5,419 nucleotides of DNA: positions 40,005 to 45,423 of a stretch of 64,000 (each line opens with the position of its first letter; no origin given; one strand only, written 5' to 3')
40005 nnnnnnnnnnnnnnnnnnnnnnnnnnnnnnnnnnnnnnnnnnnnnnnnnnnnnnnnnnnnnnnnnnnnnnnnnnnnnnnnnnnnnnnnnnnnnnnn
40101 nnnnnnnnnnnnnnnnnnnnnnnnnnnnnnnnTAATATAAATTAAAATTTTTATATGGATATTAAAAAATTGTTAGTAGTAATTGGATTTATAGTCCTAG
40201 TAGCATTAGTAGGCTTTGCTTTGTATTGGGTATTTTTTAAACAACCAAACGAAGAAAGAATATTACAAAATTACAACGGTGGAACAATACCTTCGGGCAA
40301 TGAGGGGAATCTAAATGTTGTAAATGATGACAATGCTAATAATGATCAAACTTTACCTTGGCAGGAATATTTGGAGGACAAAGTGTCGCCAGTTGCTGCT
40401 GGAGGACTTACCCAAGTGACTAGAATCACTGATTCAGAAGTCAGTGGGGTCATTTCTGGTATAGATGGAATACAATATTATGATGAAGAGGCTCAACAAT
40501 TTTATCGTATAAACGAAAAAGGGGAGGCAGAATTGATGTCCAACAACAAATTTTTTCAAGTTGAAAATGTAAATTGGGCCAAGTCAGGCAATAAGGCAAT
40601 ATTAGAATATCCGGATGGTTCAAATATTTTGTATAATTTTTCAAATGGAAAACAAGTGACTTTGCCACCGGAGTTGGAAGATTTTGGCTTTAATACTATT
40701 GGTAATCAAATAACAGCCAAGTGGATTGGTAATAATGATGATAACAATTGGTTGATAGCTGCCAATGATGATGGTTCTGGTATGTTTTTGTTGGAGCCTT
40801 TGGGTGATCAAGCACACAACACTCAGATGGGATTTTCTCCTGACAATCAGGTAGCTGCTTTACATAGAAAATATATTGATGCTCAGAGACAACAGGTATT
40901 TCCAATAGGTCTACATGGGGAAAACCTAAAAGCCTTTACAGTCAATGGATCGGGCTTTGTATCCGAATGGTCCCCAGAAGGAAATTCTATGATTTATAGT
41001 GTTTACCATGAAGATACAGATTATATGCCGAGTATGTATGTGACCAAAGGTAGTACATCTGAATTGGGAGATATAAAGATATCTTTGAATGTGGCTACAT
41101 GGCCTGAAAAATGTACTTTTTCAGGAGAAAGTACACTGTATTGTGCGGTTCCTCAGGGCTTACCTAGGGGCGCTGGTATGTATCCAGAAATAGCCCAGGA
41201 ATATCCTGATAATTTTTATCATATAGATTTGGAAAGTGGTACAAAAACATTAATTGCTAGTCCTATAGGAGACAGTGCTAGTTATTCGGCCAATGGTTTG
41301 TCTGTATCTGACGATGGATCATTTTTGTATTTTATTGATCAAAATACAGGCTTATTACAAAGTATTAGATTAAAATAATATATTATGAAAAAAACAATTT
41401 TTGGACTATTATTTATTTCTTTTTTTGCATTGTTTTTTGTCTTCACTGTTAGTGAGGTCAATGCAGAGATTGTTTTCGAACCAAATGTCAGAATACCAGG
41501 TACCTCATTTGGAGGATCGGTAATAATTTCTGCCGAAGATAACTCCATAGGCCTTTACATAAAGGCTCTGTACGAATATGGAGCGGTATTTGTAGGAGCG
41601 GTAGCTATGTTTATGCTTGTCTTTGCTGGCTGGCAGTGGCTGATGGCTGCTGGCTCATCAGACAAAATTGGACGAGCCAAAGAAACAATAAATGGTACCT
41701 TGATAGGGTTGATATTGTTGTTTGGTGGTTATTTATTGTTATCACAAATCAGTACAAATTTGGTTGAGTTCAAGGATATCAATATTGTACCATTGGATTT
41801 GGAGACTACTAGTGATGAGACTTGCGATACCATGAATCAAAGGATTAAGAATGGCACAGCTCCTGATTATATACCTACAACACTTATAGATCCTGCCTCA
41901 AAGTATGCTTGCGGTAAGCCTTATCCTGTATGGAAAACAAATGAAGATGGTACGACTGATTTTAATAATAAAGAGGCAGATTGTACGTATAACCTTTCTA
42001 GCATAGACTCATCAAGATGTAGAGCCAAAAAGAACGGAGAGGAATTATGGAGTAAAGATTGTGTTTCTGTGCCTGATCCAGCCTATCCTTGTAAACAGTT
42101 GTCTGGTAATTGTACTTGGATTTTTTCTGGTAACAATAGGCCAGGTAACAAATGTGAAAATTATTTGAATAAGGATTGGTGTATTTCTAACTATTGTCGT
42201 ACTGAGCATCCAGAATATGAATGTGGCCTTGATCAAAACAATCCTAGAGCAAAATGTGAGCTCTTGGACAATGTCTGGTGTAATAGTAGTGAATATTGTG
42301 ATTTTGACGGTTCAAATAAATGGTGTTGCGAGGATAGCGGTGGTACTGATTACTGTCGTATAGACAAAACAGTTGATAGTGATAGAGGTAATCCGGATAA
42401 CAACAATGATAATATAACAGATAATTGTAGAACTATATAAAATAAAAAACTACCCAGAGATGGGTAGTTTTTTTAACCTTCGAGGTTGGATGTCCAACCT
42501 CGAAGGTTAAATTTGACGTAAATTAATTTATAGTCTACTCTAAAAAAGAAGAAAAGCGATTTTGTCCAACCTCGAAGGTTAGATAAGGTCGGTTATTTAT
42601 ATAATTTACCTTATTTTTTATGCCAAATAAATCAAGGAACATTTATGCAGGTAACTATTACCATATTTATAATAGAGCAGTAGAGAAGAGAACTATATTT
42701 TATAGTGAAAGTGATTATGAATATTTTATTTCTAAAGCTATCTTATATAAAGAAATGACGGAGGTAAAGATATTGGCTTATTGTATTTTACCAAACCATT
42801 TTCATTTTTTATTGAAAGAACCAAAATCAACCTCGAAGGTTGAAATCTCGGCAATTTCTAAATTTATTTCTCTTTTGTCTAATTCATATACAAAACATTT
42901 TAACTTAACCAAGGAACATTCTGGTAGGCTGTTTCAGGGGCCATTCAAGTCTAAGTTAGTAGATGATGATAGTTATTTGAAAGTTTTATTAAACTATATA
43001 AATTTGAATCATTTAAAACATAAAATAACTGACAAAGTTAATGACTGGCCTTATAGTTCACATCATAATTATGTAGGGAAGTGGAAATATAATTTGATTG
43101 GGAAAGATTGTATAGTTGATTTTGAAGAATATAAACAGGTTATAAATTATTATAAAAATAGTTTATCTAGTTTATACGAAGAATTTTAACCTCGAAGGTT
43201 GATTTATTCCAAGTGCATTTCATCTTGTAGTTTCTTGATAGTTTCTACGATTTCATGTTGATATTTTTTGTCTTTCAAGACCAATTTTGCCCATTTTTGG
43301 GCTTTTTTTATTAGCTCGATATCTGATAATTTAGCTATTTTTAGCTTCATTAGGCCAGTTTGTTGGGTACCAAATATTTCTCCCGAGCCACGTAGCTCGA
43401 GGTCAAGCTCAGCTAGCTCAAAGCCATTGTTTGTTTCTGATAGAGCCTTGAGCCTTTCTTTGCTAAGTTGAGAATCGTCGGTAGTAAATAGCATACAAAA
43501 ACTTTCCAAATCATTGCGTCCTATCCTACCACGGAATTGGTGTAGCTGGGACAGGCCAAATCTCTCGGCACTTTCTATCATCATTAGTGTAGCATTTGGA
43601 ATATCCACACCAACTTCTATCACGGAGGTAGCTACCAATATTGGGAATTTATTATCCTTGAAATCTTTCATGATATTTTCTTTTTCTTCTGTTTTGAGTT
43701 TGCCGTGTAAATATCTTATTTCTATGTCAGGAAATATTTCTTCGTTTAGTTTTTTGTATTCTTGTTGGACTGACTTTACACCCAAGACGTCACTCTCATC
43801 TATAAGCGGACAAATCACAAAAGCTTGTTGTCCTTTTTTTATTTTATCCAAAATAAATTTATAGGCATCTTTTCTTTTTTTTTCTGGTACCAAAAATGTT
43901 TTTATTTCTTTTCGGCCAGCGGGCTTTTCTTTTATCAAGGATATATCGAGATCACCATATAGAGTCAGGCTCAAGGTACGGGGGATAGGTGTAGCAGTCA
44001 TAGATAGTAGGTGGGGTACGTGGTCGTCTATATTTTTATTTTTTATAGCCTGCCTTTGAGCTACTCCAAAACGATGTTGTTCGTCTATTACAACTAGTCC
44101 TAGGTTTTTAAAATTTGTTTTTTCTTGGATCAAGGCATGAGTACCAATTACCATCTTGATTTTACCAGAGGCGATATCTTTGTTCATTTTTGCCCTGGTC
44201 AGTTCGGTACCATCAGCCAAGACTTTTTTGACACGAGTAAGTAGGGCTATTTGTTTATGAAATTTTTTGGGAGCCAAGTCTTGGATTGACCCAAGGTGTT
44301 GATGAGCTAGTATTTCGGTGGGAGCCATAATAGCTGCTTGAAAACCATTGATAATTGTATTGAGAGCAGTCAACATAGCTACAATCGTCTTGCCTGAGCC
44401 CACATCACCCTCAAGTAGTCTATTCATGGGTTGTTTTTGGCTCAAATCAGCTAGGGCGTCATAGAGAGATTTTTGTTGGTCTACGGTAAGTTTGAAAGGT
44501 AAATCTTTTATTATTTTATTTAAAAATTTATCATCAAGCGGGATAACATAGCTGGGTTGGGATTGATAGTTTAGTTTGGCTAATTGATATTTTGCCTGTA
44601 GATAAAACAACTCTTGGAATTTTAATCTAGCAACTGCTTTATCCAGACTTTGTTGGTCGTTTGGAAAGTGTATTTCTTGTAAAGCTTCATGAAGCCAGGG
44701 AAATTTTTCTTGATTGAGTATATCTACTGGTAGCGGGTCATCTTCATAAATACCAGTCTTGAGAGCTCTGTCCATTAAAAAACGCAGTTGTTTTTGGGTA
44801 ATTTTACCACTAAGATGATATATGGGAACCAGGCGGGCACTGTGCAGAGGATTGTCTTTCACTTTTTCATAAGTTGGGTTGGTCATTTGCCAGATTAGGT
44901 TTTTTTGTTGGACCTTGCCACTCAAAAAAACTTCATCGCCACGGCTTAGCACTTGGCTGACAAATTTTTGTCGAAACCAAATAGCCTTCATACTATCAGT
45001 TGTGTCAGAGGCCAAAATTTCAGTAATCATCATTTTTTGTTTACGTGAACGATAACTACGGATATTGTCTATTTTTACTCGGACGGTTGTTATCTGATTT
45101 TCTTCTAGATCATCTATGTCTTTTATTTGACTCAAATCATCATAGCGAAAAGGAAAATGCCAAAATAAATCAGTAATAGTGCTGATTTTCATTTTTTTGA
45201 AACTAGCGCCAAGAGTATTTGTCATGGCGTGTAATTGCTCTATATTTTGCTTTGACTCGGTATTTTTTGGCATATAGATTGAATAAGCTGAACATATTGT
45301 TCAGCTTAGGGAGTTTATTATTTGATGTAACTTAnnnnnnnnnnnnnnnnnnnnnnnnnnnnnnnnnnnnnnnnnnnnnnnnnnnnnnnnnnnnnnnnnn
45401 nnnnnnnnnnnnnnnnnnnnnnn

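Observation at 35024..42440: Type IV secretion-like gene cluster lacking relaxase and coupling protein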

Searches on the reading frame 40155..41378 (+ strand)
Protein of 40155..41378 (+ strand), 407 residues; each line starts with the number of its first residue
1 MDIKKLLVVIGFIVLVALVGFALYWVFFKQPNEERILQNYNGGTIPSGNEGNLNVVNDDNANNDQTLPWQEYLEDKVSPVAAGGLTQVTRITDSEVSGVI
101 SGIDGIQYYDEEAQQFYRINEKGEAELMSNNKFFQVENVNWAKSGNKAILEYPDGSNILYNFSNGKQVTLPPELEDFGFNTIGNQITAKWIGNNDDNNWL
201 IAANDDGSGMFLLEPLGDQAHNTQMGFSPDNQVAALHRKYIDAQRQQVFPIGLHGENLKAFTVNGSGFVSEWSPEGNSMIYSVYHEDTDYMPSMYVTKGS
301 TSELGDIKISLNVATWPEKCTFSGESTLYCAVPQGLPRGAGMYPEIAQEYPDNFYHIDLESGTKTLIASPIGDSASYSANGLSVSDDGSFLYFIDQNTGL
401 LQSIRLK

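Call 3: search_protein_families(library=pfam, proteins=[window:40155-41378:+], max_evalue=1)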
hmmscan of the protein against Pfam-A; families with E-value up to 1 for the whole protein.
window:40155-41378:+ (407 aa): 3 families
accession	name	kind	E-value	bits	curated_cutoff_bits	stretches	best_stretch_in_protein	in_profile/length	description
PF10140.15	YukC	-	0.026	13.9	27.4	1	3-40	192-229/357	WXG100 protein secretion system (Wss), protein YukC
PF08450.18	SGL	-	0.15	12.1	26.3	1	354-404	117-161/246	SMP-30/Gluconolactonase/LRE-like region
PF07676.18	PD40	-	0.19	12.2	20.9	0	383-394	15-26/38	WD40-like Beta Propeller Repeat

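Call 4: search_protein_families(library=ncbifam, proteins=[window:40155-41378:+], max_evalue=1)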
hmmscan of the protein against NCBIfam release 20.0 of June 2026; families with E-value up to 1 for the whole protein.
window:40155-41378:+ (407 aa): 2 families
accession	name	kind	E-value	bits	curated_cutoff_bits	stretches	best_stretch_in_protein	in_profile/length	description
NF053768.1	CIS12_fam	equivalog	0.026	13.2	860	1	104-250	138-283/715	CIS12 family contractile injection system protein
TIGR03926.1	T7_EssB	equivalog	0.087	11.7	229.75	1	3-40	212-249/377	type VII secretion protein EssB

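Call 57: search_protein_families(library=pfam, alignment_id=A7, max_evalue=0.1)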
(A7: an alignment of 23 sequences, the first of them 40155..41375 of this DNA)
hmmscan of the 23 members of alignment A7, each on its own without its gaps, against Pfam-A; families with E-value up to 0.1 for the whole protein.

A. member 1, window:40155-41375:+ (407 aa): 1 family
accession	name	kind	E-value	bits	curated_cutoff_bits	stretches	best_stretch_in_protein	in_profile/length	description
PF10140.15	YukC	-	0.026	13.9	27.4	1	3-40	192-229/357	WXG100 protein secretion system (Wss), protein YukC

B. families by the number of members that match (of 23 scanned): 17 families
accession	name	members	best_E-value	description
PF07676.18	PD40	15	4.2e-09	WD40-like Beta Propeller Repeat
PF25174.1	Beta-prop_THOC3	6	0.00017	THOC3 beta-propeller domain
PF10008.16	DUF2251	4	0.002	Uncharacterized protein conserved in bacteria (DUF2251)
PF20862.2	DUF6843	3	0.015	Family of unknown function (DUF6843)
PF25460.1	Beta-prop_Aladin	2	0.0025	Aladin seven-bladed propeller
PF23414.1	Beta-prop_EML_2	1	0.0005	Echinoderm microtubule-associated protein second beta-propeller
PF02897.21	Peptidase_S9_N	1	0.00078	Prolyl oligopeptidase, N-terminal beta-propeller domain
PF12911.12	OppC_N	1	0.0053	N-terminal TM domain of oligopeptide transport permease C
PF24797.1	Beta-prop_WDR35_TULP_N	1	0.0093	WDR35/TULP4 N-terminal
PF04637.17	Herpes_pp85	1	0.01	Herpesvirus phosphoprotein 85 (HHV6-7 U14/HCMV UL25)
PF04053.20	B-prop_COPA_B_2nd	1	0.013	COPA/B second beta-propeller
PF00930.27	DPPIV_N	1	0.018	Dipeptidyl peptidase IV (DPP IV) N-terminal region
PF19209.5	CoV_S1_C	1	0.024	Coronavirus spike glycoprotein S1, C-terminal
PF10140.15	YukC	1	0.026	WXG100 protein secretion system (Wss), protein YukC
PF07463.16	NUMOD4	1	0.071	NUMOD4 motif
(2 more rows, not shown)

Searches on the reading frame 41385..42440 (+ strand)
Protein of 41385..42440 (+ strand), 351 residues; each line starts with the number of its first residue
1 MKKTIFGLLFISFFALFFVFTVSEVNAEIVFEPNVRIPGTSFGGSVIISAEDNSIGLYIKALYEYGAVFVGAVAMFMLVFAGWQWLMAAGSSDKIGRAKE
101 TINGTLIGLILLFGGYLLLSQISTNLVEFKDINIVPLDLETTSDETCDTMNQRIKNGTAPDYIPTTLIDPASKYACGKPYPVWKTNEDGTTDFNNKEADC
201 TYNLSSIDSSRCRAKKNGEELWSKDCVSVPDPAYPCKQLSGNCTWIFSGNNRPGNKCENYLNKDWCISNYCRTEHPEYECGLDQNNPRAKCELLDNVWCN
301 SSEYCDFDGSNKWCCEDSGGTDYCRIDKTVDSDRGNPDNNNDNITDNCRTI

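Call 3: search_protein_families(library=pfam, proteins=[window:41385-42440:+], max_evalue=1)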
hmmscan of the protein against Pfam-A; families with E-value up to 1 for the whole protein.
window:41385-42440:+ (351 aa): 1 family
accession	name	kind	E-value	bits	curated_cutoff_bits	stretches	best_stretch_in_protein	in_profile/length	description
PF18895.5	T4SS_pilin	-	8.9e-05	22.9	26.6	1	69-113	19-62/71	Type IV secretion system pilin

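Call 4: search_protein_families(library=ncbifam, proteins=[window:41385-42440:+], max_evalue=1)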
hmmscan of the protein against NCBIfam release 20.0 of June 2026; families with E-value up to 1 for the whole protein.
window:41385-42440:+ (351 aa): 1 family
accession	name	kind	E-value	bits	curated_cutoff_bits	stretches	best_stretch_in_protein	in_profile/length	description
NF045849.1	ICE_MMCAP2_0565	equivalog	0.024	14.3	40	1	53-123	7-77/80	Mbov_0395 family pilin-like conjugal transfer protein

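Call 45: search_protein_families(library=pfam, alignment_id=A6, max_evalue=0.01)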
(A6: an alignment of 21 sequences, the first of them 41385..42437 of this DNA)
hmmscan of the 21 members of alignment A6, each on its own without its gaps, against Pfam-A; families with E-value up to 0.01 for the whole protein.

A. member 1, window:41385-42437:+ (351 aa): 1 family
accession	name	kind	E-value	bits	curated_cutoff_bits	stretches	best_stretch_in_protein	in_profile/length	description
PF18895.5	T4SS_pilin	-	8.9e-05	22.9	26.6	1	69-113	19-62/71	Type IV secretion system pilin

B. families by the number of members that match (of 21 scanned): 4 families
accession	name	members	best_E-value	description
PF18895.5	T4SS_pilin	19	8.1e-09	Type IV secretion system pilin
PF02557.22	VanY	5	9.6e-07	D-alanyl-D-alanine carboxypeptidase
PF01427.22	Peptidase_M15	4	2.4e-09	D-ala-D-ala dipeptidase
PF19607.4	DUF6112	1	0.0057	Family of unknown function (DUF6112)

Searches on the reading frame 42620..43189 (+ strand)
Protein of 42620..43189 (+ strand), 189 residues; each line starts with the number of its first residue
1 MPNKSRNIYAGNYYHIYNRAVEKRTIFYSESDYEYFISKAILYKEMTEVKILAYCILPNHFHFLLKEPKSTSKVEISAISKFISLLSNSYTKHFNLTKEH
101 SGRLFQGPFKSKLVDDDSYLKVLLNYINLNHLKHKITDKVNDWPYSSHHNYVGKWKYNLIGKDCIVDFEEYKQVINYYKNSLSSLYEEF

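Call 3: search_protein_families(library=pfam, proteins=[window:42620-43189:+], max_evalue=1)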
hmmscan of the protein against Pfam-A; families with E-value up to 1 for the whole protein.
window:42620-43189:+ (189 aa): 2 families
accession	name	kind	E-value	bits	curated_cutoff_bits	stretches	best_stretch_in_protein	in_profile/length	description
PF01797.21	Y1_Tnp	-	7.5e-09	36.2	23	1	13-128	6-119/121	Transposase IS200 like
PF16809.10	NleF_casp_inhib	-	0.072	13.6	24.1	1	115-165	83-129/145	NleF caspase inhibitor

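Call 4: search_protein_families(library=ncbifam, proteins=[window:42620-43189:+], max_evalue=1)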
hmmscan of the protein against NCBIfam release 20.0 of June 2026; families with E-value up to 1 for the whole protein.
window:42620-43189:+ (189 aa): 1 family
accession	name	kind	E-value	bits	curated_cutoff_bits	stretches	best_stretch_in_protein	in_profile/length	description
NF047646.1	REP_Tyr_transpos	equivalog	1.1e-18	67.5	80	1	5-146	3-146/146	REP-associated tyrosine transposase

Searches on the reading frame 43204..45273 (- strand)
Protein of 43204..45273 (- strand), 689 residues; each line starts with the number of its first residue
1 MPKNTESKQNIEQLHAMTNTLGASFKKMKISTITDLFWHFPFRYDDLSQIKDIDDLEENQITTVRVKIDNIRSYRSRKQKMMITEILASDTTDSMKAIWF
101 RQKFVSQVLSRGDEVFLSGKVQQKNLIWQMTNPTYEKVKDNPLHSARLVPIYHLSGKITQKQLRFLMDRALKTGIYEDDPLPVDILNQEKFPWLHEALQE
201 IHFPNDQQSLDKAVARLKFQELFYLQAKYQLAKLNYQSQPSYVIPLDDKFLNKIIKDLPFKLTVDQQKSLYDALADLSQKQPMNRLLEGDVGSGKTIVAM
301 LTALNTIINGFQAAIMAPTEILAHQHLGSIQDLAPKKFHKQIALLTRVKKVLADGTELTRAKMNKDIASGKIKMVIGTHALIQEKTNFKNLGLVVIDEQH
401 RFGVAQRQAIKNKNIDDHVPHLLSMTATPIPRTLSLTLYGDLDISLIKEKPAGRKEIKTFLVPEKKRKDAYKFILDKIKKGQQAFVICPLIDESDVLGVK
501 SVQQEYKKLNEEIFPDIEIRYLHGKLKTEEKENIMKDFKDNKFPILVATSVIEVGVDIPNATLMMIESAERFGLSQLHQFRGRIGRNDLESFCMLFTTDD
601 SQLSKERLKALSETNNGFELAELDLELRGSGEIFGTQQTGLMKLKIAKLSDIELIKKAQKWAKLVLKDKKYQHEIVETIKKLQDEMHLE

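Call 72: search_protein_families(library=ncbifam, proteins=[window:43204-45273:-], max_evalue=0.01)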
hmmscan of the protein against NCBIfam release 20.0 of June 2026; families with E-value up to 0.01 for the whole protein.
window:43204-45273:- (689 aa): 43 families (the best 25 are shown)
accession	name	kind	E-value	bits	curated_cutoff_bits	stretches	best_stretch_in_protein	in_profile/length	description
NF008168.0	PRK10917.2-2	equivalog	3.8e-242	806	718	1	4-681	106-779/795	ATP-dependent DNA helicase RecG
NF008165.0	PRK10917.1-3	equivalog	1.2e-229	764.4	711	1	5-681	4-676/692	ATP-dependent DNA helicase RecG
TIGR00643.1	recG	equivalog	9.3e-210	698.5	659.4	1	29-660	2-627/629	ATP-dependent DNA helicase RecG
NF008170.0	PRK10917.2-4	equivalog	1.3e-194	648.5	975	1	5-676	127-806/826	ATP-dependent DNA helicase RecG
NF008163.0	PRK10917.1-1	equivalog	7.6e-179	596.3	796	1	5-673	5-675/692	ATP-dependent DNA helicase RecG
NF008164.0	PRK10917.1-2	equivalog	1.4e-172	575.5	785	1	27-668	38-673/704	ATP-dependent DNA helicase RecG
NF008166.0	PRK10917.1-4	equivalog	4.9e-168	560.4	864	1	12-670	14-685/705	ATP-dependent DNA helicase RecG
NF008167.0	PRK10917.2-1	equivalog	7.7e-168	559.9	995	2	145-671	167-718/744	ATP-dependent DNA helicase RecG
TIGR00580.2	mfd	equivalog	4e-113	379.6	800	1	237-643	409-801/907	transcription-repair coupling factor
NF008169.0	PRK10917.2-3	equivalog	6.9e-108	361.8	555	1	22-660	8-601/610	ATP-dependent DNA helicase RecG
NF007966.0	PRK10689.1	equivalog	6.9e-81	272.4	1329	1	252-644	591-969/1148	transcription-repair coupling factor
TIGR00595.1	priA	equivalog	4e-14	52.1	230.35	2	286-409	1-112/509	replication restart helicase PriA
NF004066.1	PRK05580.1-3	equivalog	6e-14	51.3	813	1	253-407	244-384/788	primosomal protein N'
NF010337.0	PRK13766.1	equivalog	1.4e-12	46.5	610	2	526-597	408-478/781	Hef nuclease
NF004067.0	PRK05580.1-4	equivalog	3.8e-12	45.4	763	1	251-411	194-339/737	primosomal protein N'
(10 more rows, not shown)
